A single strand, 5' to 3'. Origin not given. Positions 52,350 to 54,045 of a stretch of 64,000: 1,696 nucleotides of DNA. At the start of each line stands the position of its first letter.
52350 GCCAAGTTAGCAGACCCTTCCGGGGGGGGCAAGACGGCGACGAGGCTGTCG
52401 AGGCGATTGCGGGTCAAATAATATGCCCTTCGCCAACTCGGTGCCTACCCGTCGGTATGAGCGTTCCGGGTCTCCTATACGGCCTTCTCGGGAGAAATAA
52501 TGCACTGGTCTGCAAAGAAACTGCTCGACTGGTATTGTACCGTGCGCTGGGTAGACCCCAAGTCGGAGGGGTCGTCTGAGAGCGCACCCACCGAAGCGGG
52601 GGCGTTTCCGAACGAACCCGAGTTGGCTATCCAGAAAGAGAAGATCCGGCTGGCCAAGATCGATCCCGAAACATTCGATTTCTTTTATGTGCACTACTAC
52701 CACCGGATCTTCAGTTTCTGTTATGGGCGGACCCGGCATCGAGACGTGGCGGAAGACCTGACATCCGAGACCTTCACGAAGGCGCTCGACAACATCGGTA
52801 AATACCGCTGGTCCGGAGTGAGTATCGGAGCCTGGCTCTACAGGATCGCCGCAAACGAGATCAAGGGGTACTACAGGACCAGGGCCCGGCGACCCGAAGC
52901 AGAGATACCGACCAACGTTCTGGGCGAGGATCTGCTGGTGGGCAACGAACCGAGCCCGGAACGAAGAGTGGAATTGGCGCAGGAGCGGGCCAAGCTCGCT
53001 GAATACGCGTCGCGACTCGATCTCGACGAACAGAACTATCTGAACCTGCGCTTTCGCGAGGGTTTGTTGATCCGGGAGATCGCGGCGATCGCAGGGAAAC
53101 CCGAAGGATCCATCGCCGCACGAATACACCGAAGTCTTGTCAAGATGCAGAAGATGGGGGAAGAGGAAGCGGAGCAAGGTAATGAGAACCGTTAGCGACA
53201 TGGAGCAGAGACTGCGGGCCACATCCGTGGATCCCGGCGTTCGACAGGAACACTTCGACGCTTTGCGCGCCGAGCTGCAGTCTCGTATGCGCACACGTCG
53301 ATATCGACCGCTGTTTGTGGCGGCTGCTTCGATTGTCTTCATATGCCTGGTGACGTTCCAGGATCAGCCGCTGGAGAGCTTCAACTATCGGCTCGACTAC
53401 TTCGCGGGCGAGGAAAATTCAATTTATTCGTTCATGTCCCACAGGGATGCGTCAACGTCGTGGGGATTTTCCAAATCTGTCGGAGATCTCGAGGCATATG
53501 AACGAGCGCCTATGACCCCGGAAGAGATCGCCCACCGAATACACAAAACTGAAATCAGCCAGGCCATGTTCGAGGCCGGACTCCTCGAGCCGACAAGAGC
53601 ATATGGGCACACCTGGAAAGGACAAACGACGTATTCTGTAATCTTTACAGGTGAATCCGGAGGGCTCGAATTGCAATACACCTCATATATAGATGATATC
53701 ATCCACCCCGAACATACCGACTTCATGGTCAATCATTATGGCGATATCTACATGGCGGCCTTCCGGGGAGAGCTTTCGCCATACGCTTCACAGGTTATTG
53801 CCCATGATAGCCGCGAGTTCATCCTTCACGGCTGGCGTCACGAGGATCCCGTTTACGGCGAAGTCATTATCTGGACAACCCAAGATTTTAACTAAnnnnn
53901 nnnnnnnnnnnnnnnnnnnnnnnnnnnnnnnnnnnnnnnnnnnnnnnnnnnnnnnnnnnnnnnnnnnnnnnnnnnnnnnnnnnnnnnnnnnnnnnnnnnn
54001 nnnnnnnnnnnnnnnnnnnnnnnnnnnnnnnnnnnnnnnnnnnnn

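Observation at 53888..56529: Compact RiPP-like locus: methyltransferase, Cys-rich precursor and RRE-containing radical-SAM/SPASM maturase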

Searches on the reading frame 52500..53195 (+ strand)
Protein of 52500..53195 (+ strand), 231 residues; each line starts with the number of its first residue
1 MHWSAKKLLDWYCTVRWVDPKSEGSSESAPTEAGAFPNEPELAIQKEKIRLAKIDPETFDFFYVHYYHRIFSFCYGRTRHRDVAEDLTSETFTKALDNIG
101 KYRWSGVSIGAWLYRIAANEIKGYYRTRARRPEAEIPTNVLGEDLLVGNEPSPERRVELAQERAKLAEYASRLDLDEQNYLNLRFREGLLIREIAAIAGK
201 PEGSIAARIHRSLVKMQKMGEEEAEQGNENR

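Call 3: search_protein_families(library=ncbifam, proteins=[window:52500-53195:+], max_evalue=0.01)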
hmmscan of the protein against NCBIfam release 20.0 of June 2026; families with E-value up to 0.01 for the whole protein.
window:52500-53195:+ (231 aa): 66 families (the best 25 are shown)
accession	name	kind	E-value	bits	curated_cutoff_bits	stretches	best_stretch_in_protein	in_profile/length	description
TIGR02952.1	Sig70_famx2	equivalog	3.3e-32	111.7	206.45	1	54-218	8-168/170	ECF subfamily RNA polymerase sigma factor, BldN family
TIGR02937.1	sigma70-ECF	superfamily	7e-23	81.1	42.9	1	58-219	2-164/165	sigma-70 family RNA polymerase sigma factor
TIGR02950.1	SigM_subfam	subfamily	7.5e-21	74.6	147.95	1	60-219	3-157/159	RNA polymerase sigma factor, SigM family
NF009166.1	PRK12513.1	equivalog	2.8e-19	69.6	206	1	52-222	17-188/193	RNA polymerase sigma factor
NF007220.0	PRK09639.1-5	equivalog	9.8e-19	67.8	260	1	57-228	3-172/181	RNA polymerase sigma factor SigX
NF007223.0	PRK09641.1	equivalog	1.3e-15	57.7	209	1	50-215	11-179/187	RNA polymerase sigma factor SigW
NF006930.0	PRK09415.1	subfamily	1.6e-15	57.4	198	1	63-222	22-177/179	RNA polymerase factor sigma C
NF009193.0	PRK12541.1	equivalog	1.5e-14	54.6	171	1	59-219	7-159/161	RNA polymerase sigma factor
TIGR02989.1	Sig-70_gvs1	subfamily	2.9e-13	50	124.55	1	59-216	3-154/158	RNA polymerase sigma-70 factor, Rhodopirellula/Verrucomicrobium family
TIGR02947.1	SigH_actino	hypoth_equivalog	5.3e-13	49.1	251.55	1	64-135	18-88/193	RNA polymerase sigma-70 factor, TIGR02947 family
NF007230.0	PRK09648.1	subfamily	2.8e-12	46.8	209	1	78-224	51-193/195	RNA polymerase sigma factor ShbA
TIGR02939.1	RpoE_Sigma70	equivalog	3.1e-12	46.9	236.15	1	50-212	13-178/190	RNA polymerase sigma factor RpoE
TIGR02948.1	SigW_bacill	equivalog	4.5e-12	46.4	243.1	1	45-214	5-178/187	RNA polymerase sigma factor SigW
NF007216.0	PRK09638.1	equivalog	8.9e-12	45.1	194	1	55-221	16-175/180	RNA polymerase sigma factor SigY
TIGR02985.1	Sig70_bacteroi1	subfamily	1.2e-11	45.1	126.4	1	58-218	2-160/162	RNA polymerase sigma-70 factor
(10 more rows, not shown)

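Call 4: search_protein_families(library=pfam, proteins=[window:52500-53195:+], max_evalue=0.01)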
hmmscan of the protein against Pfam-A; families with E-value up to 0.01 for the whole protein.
window:52500-53195:+ (231 aa): 3 families
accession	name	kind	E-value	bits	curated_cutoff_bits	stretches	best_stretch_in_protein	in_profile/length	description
PF04542.20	Sigma70_r2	-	3e-14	53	24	1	63-131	2-71/71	Sigma-70 region 2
PF08281.18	Sigma70_r4_2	-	5.2e-05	23.3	25.7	1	166-216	4-54/54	Sigma-70, region 4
PF04545.22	Sigma70_r4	-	0.00022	21.1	24.1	1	172-218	4-50/50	Sigma-70, region 4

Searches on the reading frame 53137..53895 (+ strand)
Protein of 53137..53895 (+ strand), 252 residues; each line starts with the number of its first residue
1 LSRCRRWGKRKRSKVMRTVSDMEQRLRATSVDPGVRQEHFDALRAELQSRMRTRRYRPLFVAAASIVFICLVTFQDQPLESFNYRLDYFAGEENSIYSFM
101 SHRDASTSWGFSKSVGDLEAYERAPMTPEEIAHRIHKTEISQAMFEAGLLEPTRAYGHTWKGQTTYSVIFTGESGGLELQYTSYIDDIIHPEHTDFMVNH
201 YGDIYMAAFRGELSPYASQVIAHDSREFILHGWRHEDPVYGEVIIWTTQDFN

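Call 3: search_protein_families(library=ncbifam, proteins=[window:53137-53895:+], max_evalue=0.01)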
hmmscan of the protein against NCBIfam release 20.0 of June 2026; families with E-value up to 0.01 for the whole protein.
window:53137-53895:+ (252 aa): 0 families

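Call 4: search_protein_families(library=pfam, proteins=[window:53137-53895:+], max_evalue=0.01)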
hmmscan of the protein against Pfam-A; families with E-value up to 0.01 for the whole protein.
window:53137-53895:+ (252 aa): 0 families

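Call 67: search_protein_families(library=pfam, proteins=[window:53200-53892:+], max_evalue=10)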
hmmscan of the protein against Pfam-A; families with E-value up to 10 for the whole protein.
window:53200-53892:+ (231 aa): 1 family
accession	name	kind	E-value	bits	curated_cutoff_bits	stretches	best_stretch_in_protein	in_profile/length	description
PF09027.15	GTPase_binding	-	0.11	12.8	23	1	83-114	23-52/66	GTPase binding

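Call 74: predict_structure(alignment_id=A7)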
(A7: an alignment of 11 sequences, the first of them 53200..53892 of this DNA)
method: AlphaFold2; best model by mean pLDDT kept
length: 231 residues; sequences in the alignment: 11
mean_pLDDT: 69.4   pTM: 0.54
mean pLDDT of the five models: 69.4, 68.5, 67.2, 66.2, 64.4
residues with pLDDT >= 90: 42; 70-90: 84; 50-70: 53; < 50: 52
segments of 3 or more residues with pLDDT < 50: 1-14, 54-88
pLDDT, mean of each block of 10 residues (from residue 1): 40 54 62 53 60 43 35 39 40 58 74 82 89 91 90 85 80 83 87 92 87 93 83 36
secondary structure, 60 per line:
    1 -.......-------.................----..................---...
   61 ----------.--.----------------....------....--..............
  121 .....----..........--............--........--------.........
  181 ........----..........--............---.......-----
elements in order: H2-8 H16-32 H37-54 E91-94 E101-104 H107-125 E130-139 E142-153 E156-163 H172-188 E193-202 E205-216 E220-226

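Call 86: fold_search(model_id=the predicted structure, library=pdb)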
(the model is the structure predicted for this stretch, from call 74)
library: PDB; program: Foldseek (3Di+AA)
matches with E <= 10: 1297; with E <= 0.001: 0
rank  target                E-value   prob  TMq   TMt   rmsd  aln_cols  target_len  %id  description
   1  5wbf_B                3.8e-02  0.85  0.19  0.18   9.2       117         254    3  Double CACHE (dCACHE) sensing domain of TlpC chemoreceptor from Helicobacter pylori (released 2017-11-08)
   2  2a53_B                4.0e-02  0.77  0.20  0.26   7.5       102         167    7  fluorescent protein asFP595, A143S, off-state (released 2005-08-16)
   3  3cfa_A                4.5e-02  0.89  0.22  0.28   6.7       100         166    8  Anemonia sulcata red fluorescent protein asRFP (released 2009-03-10)
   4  5exc_bb               4.5e-02  0.77  0.21  0.26   7.4       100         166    8  Photoconverted red fluorescent protein DendRFP (released 2016-08-03)
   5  5oiu_B                4.5e-02  0.41  0.14  0.10  11.4       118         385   16  Crystal structure of PilF type IV pilus assembly ATPase from Thermus thermophilus (released 2018-08-08)
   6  3cff_A                5.3e-02  0.87  0.22  0.28   6.7       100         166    8  Photoswitchable red fluorescent protein psRFP, on-state (released 2009-03-10)
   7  5oiu_C                5.6e-02  0.47  0.16  0.11  11.2       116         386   16  Crystal structure of PilF type IV pilus assembly ATPase from Thermus thermophilus (released 2018-08-08)
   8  2a52_B                5.9e-02  0.69  0.21  0.26   7.6       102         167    7  fluorescent protein asFP595, S158V, on-state (released 2005-08-16)
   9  9heh                  5.9e-02  0.63  0.19  0.16  10.4       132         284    8  Structure of the ligand binding domain of the chemoreceptor MkcA (DSOMK10_RS0100305) of Dickeya solani MK10 in complex w (released 2025-08-06)
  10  7psg_C                6.2e-02  0.44  0.17  0.15  14.1       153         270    8  Structure of the ligand binding domain of the PacA (ECA2226) chemoreceptor of Pectobacterium atrosepticum SCRI1043 in  (released 2022-05-11)
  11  1xmz_C                6.5e-02  0.82  0.21  0.27   7.3        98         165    7  Crystal structure of the dark state of kindling fluorescent protein kfp from anemonia sulcata (released 2005-04-19)
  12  5hzt_K                6.5e-02  0.75  0.22  0.25   7.2       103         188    7  Crystal structure of Dronpa-Cu2+ (released 2017-03-15)
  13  6pps_A                6.5e-02  0.28  0.17  0.16  23.2       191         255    8  A blue light illuminated LOV-PAS construct from the LOV-HK sensory protein from Brucella abortus (construct 15-273) (released 2020-07-15)
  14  6ph3_C                6.5e-02  0.23  0.17  0.16  23.6       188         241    8  LOV-PAS construct from the LOV-HK sensory protein from Brucella abortus (dark-adapted, construct 15-273) (released 2020-12-30)
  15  2gw4_B                7.3e-02  0.82  0.22  0.29   6.9        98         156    5  Crystal structure of stony coral fluorescent protein Kaede, red form (released 2007-05-08)
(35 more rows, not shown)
